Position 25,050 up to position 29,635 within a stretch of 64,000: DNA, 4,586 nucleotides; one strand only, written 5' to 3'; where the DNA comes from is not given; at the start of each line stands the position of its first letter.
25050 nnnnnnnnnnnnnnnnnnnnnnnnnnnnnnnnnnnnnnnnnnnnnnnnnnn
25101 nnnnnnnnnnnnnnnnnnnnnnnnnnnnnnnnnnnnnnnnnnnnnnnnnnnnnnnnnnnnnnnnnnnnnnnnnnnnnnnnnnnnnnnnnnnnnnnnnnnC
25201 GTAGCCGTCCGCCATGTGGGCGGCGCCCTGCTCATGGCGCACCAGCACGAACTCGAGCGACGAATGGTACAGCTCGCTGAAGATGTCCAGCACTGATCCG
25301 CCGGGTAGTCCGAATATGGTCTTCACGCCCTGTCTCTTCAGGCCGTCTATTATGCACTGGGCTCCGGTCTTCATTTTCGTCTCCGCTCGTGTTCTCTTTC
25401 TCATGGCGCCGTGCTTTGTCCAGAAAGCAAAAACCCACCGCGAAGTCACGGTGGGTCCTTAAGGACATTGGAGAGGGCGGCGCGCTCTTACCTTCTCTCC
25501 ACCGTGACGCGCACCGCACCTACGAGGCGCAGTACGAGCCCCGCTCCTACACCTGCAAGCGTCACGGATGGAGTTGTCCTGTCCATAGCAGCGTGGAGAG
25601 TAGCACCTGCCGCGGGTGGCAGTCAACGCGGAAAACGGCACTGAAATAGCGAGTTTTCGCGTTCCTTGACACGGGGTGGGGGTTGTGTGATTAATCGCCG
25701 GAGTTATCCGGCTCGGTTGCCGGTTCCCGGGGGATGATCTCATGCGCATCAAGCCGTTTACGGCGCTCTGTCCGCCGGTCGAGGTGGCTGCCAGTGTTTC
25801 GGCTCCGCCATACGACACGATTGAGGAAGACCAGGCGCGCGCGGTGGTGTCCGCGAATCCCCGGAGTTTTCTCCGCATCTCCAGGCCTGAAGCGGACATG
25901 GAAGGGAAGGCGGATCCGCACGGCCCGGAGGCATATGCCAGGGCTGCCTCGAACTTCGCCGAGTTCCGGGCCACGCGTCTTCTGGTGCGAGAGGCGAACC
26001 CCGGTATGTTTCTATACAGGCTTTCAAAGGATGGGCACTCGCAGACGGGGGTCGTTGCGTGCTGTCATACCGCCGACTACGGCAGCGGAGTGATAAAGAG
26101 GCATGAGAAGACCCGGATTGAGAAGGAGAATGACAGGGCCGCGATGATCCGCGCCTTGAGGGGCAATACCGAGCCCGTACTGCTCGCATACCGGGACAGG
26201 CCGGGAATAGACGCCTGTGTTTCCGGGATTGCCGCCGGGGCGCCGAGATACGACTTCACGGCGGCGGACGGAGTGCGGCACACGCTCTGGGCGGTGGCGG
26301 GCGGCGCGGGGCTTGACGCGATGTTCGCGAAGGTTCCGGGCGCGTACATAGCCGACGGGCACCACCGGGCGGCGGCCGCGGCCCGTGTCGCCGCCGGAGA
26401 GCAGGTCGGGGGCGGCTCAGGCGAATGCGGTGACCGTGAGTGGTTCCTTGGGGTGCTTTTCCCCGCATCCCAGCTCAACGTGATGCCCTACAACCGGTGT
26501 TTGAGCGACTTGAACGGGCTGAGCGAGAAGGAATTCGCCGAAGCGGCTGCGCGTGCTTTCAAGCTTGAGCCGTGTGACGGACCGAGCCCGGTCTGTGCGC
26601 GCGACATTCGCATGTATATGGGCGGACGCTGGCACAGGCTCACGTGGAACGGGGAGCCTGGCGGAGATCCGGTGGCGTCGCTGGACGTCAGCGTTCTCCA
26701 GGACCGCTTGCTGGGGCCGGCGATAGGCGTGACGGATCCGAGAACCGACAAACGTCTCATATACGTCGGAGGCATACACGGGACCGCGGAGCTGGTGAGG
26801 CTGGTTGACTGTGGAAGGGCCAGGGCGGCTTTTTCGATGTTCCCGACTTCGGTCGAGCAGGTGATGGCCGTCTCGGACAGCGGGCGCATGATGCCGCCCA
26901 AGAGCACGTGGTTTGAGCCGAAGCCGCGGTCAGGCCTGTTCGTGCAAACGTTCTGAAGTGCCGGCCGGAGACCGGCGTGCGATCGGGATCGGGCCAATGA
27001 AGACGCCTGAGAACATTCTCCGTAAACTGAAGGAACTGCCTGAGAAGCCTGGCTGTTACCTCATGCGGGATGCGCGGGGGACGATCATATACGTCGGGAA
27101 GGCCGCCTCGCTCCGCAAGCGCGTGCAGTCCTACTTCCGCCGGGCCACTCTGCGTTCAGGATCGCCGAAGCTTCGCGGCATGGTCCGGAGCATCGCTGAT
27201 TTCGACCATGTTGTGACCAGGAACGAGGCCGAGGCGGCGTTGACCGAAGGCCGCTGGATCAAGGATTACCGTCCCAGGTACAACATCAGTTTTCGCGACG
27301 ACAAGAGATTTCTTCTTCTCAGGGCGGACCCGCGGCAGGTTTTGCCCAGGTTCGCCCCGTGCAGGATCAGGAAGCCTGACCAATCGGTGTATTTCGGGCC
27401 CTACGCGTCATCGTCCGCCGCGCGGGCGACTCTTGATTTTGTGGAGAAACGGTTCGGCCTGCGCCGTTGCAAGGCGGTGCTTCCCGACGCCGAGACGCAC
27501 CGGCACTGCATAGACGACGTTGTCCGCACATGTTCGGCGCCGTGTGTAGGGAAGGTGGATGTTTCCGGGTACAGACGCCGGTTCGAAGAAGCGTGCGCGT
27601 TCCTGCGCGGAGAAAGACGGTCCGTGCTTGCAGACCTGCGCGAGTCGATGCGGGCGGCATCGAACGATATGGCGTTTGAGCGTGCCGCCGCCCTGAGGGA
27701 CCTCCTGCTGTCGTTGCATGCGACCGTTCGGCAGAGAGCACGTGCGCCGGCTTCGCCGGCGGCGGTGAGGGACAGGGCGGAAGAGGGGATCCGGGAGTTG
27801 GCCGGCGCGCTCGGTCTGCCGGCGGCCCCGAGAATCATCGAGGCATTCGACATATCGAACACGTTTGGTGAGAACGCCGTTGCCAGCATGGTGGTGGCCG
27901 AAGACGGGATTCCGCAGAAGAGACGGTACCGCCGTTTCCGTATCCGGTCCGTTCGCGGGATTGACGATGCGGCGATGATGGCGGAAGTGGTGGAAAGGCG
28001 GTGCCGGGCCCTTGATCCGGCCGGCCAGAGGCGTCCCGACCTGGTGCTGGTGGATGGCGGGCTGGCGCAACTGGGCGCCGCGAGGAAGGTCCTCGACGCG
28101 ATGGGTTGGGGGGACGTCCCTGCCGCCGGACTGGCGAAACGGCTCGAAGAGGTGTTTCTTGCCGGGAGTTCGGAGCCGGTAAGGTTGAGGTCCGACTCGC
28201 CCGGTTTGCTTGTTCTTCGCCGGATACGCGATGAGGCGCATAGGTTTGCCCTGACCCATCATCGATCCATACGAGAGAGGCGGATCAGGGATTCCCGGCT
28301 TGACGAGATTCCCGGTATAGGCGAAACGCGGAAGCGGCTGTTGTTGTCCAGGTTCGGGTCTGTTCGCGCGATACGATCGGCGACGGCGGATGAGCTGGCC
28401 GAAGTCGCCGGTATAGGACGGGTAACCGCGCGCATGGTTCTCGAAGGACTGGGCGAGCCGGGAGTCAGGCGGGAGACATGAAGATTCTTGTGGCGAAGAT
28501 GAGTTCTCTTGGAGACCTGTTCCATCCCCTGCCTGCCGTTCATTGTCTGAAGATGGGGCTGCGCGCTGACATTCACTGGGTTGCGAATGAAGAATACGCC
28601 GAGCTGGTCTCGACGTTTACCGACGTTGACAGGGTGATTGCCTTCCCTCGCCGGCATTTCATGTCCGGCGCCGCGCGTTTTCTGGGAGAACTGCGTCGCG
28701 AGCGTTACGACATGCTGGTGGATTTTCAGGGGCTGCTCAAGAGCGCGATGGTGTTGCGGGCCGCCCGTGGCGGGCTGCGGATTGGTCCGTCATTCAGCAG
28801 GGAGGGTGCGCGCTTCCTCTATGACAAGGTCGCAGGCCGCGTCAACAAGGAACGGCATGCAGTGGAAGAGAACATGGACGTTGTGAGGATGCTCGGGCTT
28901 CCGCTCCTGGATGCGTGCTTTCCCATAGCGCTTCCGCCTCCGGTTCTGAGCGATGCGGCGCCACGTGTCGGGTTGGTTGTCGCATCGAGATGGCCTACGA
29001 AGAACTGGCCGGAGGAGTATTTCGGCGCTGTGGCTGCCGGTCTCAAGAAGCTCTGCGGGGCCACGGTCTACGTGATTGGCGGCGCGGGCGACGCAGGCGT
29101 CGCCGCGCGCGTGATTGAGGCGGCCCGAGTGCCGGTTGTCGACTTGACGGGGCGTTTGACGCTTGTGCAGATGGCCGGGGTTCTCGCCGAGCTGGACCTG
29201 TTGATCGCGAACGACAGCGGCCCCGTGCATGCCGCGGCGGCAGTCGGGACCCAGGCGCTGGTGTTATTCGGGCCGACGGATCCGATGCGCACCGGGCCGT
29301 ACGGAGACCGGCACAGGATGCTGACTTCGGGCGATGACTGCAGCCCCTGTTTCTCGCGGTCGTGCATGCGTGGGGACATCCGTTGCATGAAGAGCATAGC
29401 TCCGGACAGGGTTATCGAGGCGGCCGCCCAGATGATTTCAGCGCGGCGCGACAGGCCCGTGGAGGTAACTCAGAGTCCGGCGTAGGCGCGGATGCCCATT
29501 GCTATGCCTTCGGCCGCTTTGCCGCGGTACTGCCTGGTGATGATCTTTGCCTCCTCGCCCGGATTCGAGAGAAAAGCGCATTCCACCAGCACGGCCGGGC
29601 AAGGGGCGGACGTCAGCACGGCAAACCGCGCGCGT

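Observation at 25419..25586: Classic four-segment transcription attenuator with a Val/Leu-rich leader peptide upstream of ilvB-ilvH-leuA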

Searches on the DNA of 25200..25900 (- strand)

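Call 3: search_rna_families(source=window, start=25200, end=25900, threshold=evalue, max_evalue=10, show_alignments=3)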
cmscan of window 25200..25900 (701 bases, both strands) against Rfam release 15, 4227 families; matches with E-value up to 10: 5.
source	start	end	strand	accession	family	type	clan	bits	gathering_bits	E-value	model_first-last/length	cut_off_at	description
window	25421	25521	-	RF01772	rnk_pseudo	Cis-reg; leader;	-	24.5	55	0.081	1-108/108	no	Pseudomonas rnk leader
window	25427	25484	-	RF02631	Hrs13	Gene; sRNA;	-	21.2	52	0.0094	1-82/82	no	Hfq-regulated sRNA 13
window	25437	25513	-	RF02953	DUF1874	Cis-reg;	-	20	42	0.34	1-93/93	no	DUF1874 RNA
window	25345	25440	+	RF01424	snoR118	Gene; snRNA; snoRNA; CD-box;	CL00071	15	44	3.2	1-92/92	no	small nucleolar RNA snoR118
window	25862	25882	-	RF01128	sR43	Gene; snRNA; snoRNA; CD-box;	-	10.2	45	8.1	1-56/56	no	Small nucleolar RNA sR42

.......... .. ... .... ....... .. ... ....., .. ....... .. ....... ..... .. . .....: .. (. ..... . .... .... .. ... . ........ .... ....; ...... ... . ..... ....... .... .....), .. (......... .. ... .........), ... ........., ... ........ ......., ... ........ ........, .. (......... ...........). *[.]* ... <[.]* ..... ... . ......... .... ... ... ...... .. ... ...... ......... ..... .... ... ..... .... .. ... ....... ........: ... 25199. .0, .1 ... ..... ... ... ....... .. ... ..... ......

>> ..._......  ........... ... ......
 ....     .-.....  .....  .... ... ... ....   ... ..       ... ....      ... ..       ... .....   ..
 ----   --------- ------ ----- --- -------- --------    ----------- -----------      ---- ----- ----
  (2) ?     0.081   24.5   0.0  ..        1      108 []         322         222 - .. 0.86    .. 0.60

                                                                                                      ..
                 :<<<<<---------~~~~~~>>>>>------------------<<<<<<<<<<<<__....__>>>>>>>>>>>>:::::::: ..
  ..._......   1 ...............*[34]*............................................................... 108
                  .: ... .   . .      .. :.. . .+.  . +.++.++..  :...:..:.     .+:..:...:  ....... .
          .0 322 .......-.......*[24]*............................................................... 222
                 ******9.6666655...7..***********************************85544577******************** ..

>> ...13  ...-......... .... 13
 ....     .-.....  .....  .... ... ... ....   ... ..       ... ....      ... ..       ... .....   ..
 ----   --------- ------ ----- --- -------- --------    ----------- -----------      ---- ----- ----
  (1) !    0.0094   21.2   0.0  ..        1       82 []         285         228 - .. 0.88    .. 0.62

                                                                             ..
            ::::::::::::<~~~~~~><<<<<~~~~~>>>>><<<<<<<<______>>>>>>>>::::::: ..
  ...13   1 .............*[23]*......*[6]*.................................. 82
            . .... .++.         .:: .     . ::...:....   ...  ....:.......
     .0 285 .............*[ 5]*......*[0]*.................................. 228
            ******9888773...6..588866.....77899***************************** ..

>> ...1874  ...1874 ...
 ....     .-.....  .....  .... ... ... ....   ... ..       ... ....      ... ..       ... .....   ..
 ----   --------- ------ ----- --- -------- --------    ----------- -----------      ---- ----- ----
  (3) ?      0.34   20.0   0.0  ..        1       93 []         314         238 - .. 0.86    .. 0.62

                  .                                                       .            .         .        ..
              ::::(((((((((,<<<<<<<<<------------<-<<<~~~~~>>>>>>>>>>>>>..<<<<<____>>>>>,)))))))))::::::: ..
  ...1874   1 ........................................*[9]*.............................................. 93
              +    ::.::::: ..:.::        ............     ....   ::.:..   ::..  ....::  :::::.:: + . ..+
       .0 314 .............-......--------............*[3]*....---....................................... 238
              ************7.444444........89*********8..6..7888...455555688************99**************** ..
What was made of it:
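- On Curated Rfam leader, T-box and riboswitch families (Leu_leader, Thr_leader, His_leader, Trp_leader, Phe_leader, T-box, ykkC/ppGpp and others): At E<=10 there are only weak matches driven by the terminator: rnk_pseudo at 24.5 bits against a cut-off of 55, Hrs13, and DUF1874 (call 3).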

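Call 78: search_dna_similar(query=window:25421-25626:-, collection=ecoli_genomes, mode=distant, max_evalue=0.01, max_rows=5)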
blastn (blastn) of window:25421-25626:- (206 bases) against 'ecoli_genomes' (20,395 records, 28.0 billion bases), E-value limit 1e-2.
No match.
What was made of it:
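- On Enterobacterial ivbL / ilvL leaders (as a sequence family): blastn with word size 11 against all complete E. coli genomes gave no match (call 78).
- Closest known: Escherichia coli / Salmonella ilvBN leader. Different: There is no sequence similarity to any of 5,426 complete E. coli genomes (call 78).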

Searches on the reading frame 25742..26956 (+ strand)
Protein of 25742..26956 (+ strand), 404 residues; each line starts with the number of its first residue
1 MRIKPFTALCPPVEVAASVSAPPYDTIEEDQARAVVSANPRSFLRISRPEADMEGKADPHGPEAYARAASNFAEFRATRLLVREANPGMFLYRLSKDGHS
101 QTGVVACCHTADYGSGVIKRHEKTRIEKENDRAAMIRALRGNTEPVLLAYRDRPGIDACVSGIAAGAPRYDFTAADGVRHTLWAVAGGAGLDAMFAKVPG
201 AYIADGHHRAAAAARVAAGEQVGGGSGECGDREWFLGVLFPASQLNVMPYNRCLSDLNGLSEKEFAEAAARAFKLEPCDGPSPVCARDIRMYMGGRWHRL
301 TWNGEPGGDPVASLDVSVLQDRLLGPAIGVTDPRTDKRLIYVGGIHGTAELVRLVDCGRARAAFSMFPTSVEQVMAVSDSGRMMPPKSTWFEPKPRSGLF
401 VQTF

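Call 9: search_protein_families(library=pfam, proteins=[window:25742-26956:+])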
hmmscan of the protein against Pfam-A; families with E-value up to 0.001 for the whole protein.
window:25742-26956:+ (404 aa): 1 family
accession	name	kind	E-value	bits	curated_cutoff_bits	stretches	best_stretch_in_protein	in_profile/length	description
PF06245.16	DUF1015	-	4e-84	282.8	25.8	1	3-317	1-325/325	Protein of unknown function (DUF1015)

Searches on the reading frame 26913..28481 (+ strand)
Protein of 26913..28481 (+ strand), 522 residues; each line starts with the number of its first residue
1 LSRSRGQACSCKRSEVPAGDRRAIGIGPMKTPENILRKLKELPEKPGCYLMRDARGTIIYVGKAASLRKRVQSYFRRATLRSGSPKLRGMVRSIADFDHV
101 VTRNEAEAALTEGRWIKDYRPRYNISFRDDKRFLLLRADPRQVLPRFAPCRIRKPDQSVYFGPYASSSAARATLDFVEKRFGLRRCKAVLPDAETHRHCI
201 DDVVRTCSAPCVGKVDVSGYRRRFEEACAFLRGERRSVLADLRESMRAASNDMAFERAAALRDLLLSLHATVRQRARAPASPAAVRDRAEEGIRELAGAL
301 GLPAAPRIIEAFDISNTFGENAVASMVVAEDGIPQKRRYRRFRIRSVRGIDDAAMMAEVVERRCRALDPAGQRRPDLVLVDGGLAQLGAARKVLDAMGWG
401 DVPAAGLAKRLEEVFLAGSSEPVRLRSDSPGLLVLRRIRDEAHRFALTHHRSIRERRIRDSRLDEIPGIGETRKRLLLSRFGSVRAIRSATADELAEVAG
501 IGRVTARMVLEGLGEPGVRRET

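Call 9: search_protein_families(library=pfam, proteins=[window:26913-28481:+])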
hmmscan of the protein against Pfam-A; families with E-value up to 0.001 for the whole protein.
window:26913-28481:+ (522 aa): 6 families
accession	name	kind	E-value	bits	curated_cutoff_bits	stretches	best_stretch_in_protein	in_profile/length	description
PF08459.17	UvrC_RNaseH_dom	-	1.7e-49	168.1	22.3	1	299-446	3-158/159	UvrC RNAse H endonuclease domain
PF14520.12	HHH_5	-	3.5e-11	43.8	27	1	462-514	3-56/57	Helix-hairpin-helix domain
PF12826.13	HHH_2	-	8.2e-09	35.9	27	1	466-512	8-54/64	Helix-hairpin-helix motif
PF01541.30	GIY-YIG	-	6.4e-07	30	22.6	1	46-124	2-78/78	GIY-YIG catalytic domain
PF00633.29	HHH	-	8.9e-07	28.9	24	1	485-511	3-29/30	Helix-hairpin-helix motif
PF02151.25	UVR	-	1.8e-06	27.9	21.5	1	237-269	2-34/36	UvrB/uvrC motif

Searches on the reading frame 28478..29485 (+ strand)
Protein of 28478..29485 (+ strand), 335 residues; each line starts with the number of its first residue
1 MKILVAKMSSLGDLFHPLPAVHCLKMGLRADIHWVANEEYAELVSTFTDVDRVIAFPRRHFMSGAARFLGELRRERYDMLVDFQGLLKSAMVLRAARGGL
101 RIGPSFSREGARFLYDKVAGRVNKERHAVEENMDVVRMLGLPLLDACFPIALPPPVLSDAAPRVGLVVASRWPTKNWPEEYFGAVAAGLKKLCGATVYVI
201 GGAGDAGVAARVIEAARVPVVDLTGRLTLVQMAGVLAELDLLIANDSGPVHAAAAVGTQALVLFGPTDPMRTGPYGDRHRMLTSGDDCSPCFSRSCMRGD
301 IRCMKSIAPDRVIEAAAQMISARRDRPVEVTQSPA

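Call 9: search_protein_families(library=pfam, proteins=[window:28478-29485:+])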
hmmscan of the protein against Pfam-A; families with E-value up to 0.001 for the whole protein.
window:28478-29485:+ (335 aa): 1 family
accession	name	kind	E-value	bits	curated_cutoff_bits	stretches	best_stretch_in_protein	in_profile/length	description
PF01075.23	Glyco_transf_9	-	6.8e-41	140.6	22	1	67-298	3-243/247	Glycosyltransferase family 9 (heptosyltransferase)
